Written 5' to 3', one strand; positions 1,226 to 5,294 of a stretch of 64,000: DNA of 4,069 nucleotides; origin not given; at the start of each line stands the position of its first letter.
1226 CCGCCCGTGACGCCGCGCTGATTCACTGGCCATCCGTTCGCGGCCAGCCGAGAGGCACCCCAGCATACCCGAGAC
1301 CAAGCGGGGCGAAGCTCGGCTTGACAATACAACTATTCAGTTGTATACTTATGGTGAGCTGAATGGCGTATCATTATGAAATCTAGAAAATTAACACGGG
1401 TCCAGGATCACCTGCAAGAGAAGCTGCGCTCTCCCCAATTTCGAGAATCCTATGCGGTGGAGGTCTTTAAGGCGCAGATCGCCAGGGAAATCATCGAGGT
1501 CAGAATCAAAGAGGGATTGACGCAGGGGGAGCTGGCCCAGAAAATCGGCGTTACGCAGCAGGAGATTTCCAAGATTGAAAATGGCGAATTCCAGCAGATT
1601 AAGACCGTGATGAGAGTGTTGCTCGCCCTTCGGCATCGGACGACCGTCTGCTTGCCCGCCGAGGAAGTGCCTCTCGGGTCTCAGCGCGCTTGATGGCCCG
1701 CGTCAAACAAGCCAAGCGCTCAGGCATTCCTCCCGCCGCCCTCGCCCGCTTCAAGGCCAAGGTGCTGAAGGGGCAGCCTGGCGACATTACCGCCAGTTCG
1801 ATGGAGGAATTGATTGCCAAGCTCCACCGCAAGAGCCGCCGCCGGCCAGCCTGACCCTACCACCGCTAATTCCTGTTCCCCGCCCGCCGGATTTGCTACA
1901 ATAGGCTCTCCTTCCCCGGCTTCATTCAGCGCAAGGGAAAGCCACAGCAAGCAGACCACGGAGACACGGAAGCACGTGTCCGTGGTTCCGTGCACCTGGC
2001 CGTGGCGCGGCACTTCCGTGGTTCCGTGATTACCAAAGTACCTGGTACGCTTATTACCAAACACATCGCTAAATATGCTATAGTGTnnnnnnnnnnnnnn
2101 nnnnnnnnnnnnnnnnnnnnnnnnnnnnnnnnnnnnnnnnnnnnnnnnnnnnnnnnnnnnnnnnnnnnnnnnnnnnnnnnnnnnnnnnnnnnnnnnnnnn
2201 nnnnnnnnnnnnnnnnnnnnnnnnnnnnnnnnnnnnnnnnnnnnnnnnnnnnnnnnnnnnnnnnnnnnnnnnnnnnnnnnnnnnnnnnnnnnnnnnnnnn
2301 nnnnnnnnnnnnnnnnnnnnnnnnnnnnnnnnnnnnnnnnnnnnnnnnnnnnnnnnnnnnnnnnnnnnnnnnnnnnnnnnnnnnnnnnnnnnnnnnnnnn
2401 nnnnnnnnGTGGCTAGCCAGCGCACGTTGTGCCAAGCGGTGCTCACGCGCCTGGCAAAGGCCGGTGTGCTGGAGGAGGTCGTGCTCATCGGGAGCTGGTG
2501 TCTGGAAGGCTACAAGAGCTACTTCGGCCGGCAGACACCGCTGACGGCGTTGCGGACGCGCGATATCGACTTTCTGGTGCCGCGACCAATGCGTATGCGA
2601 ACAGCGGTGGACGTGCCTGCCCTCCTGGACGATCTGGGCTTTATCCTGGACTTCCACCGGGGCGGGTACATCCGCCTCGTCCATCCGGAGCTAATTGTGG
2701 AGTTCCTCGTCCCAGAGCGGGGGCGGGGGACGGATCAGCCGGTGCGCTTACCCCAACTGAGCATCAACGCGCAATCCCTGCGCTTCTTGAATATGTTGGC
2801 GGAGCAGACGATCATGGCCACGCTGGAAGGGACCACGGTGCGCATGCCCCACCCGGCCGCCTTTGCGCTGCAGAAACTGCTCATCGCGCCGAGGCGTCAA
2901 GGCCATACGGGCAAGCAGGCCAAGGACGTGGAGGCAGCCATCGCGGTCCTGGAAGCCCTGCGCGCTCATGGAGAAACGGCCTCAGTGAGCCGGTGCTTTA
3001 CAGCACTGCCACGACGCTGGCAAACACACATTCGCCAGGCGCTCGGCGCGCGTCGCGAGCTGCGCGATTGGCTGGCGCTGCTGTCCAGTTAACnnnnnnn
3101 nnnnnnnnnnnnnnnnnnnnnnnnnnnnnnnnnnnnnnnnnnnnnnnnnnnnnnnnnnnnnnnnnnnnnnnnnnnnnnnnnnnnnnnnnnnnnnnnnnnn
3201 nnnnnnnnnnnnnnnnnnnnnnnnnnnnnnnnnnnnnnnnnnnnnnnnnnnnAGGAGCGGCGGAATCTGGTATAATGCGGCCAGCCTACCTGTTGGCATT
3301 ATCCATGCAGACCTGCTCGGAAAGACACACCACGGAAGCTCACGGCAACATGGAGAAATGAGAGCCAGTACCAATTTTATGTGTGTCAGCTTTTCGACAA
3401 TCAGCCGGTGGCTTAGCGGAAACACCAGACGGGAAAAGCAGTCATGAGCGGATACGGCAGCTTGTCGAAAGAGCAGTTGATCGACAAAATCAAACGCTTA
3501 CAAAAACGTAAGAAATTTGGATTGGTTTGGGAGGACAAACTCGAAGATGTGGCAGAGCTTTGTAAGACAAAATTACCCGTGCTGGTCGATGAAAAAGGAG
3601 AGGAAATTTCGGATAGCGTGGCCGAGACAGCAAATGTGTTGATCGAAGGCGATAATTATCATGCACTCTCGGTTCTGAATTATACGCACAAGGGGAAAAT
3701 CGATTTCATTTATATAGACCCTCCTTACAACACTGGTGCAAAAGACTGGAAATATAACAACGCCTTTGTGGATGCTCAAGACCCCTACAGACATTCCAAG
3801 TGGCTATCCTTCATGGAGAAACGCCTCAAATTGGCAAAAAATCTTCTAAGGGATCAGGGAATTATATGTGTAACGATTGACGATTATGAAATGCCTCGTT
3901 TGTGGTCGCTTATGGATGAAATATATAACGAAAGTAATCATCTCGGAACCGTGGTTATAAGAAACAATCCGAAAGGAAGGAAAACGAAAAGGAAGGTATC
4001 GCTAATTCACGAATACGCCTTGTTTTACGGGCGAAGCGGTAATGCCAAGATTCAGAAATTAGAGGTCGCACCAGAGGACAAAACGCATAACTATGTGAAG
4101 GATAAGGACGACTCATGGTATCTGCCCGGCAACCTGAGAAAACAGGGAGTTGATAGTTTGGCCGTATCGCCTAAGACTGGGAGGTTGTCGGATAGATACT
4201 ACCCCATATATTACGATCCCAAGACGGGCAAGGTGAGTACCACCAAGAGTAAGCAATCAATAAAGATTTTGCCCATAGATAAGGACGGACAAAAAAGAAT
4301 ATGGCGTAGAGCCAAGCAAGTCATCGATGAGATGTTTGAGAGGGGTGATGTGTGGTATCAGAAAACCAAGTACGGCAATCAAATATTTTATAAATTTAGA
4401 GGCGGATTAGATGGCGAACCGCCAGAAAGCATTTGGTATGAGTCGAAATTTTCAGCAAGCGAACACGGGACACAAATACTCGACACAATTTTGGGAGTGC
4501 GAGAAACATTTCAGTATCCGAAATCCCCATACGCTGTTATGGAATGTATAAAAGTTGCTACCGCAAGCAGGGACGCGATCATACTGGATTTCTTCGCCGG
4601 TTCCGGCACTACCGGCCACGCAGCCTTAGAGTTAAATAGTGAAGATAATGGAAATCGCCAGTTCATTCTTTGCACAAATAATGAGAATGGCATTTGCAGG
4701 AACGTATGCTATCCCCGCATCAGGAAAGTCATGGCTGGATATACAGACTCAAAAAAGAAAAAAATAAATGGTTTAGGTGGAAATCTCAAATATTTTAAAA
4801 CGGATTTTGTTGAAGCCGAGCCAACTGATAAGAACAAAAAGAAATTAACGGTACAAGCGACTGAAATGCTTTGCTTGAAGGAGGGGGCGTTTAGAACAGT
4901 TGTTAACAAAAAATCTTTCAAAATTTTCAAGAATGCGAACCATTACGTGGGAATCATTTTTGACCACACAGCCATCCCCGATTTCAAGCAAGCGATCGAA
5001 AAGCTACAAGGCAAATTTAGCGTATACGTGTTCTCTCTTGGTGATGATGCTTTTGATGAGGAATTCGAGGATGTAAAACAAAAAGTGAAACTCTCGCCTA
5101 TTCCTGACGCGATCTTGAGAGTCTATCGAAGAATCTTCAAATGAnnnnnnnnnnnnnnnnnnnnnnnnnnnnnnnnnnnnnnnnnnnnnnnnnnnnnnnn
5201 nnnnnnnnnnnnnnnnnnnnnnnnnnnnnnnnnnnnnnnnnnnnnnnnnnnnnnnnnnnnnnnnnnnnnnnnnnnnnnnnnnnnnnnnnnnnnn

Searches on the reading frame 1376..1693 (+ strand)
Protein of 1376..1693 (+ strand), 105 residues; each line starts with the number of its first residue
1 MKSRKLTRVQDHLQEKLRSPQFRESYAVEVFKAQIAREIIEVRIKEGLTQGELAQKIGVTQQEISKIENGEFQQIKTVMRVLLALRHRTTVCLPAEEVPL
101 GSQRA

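Call 101: search_protein_families(library=pfam, proteins=[window:1376-1693:+], max_evalue=0.001)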
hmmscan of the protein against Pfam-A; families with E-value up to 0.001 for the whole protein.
window:1376-1693:+ (105 aa): 7 families
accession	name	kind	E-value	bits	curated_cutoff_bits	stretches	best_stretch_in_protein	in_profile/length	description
PF01381.28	HTH_3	-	1.6e-10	41.3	23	1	39-72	1-34/55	Helix-turn-helix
PF13744.12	HTH_37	-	2e-07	31.1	27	1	31-75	15-59/80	Helix-turn-helix domain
PF13560.12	HTH_31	-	5.1e-06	27.1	27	1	36-71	3-38/64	Helix-turn-helix domain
PF12844.13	HTH_19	-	5.5e-06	26.6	30.2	1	41-76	6-40/64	Helix-turn-helix domain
PF04545.22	Sigma70_r4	-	1.8e-05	24.6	24.1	1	37-69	10-42/50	Sigma-70, region 4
PF13413.12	HTH_25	-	0.00049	20.3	24.6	1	41-76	4-39/62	Helix-turn-helix domain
PF15731.11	MqsA_antitoxin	-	0.0009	19.8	30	1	35-86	70-121/131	Antitoxin component of bacterial toxin-antitoxin system, MqsA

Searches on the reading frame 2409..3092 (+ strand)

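Call 101: search_protein_families(library=pfam, proteins=[window:2409-3092:+], max_evalue=0.001)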
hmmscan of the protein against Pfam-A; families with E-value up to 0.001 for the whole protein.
window:2409-3092:+ (227 aa): 1 family
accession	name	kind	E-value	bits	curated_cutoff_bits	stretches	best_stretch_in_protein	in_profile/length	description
PF12281.14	NTP_transf_8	-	2.1e-27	97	26.3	1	9-190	4-206/218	Nucleotidyltransferase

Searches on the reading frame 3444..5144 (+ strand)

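Call 9: search_protein_families(library=pfam, proteins=[window:3444-5144:+], max_evalue=0.1)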
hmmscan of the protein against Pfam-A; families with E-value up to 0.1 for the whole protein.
window:3444-5144:+ (566 aa): 3 families
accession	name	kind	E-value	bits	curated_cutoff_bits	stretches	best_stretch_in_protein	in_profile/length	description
PF01555.25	N6_N4_Mtase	-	4e-31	109.1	26.7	1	86-410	1-209/221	DNA methylase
PF03602.21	Cons_hypoth95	-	5.3e-05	23.4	24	1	71-99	100-127/182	Conserved hypothetical protein 95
PF02086.21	MethyltransfD12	-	0.059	13.5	22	1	77-106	168-199/253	D12 class N6 adenine-specific DNA methyltransferase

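Call 10: search_protein_families(library=padloc, proteins=[window:3444-5144:+], max_evalue=0.1)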
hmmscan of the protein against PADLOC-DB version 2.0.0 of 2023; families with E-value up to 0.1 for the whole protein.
window:3444-5144:+ (566 aa): 38 families (the best 25 are shown)
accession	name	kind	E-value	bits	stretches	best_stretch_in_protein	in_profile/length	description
PDLC03642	MTase_III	-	6.8e-81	270.5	2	13-204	32-223/528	Type III methyltransferase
PDLC03634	MTase_III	-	9.8e-78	260.5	2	117-415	170-447/621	Type III methyltransferase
PDLC03644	MTase_III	-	1.7e-71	239.6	1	43-453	18-421/542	Type III methyltransferase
PDLC03639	MTase_III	-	1.6e-67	226.3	2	19-198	42-222/639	Type III methyltransferase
PDLC03641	MTase_III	-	1.2e-62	210.4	1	46-428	87-466/657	Type III methyltransferase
PDLC03645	MTase_III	-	1.8e-58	196.2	2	36-240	114-312/709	Type III methyltransferase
PDLC03640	MTase_III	-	1.3e-51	173.7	2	55-204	35-207/654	Type III methyltransferase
PDLC03646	MTase_III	-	2.4e-49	166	1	54-432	462-842/1057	Type III methyltransferase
PDLC03636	MTase_III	-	1e-46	157.9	1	23-433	5-412/575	Type III methyltransferase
PDLC03635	MTase_III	-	1.5e-45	154.1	1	58-466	213-606/708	Type III methyltransferase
PDLC03637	MTase_III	-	8.7e-38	128.2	2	11-197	71-263/513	Type III methyltransferase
PDLC03638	MTase_III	-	9.2e-32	108.2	1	49-437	366-688/816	Type III methyltransferase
PDLC03278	MTase_II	-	8.5e-29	99.1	2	73-197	8-121/390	Type II methyltransferase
PDLC03354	MTase_II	-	1.3e-24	85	2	49-221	41-233/425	Type II methyltransferase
PDLC03643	MTase_III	-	2.4e-18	64.5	1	124-414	1-268/465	Type III methyltransferase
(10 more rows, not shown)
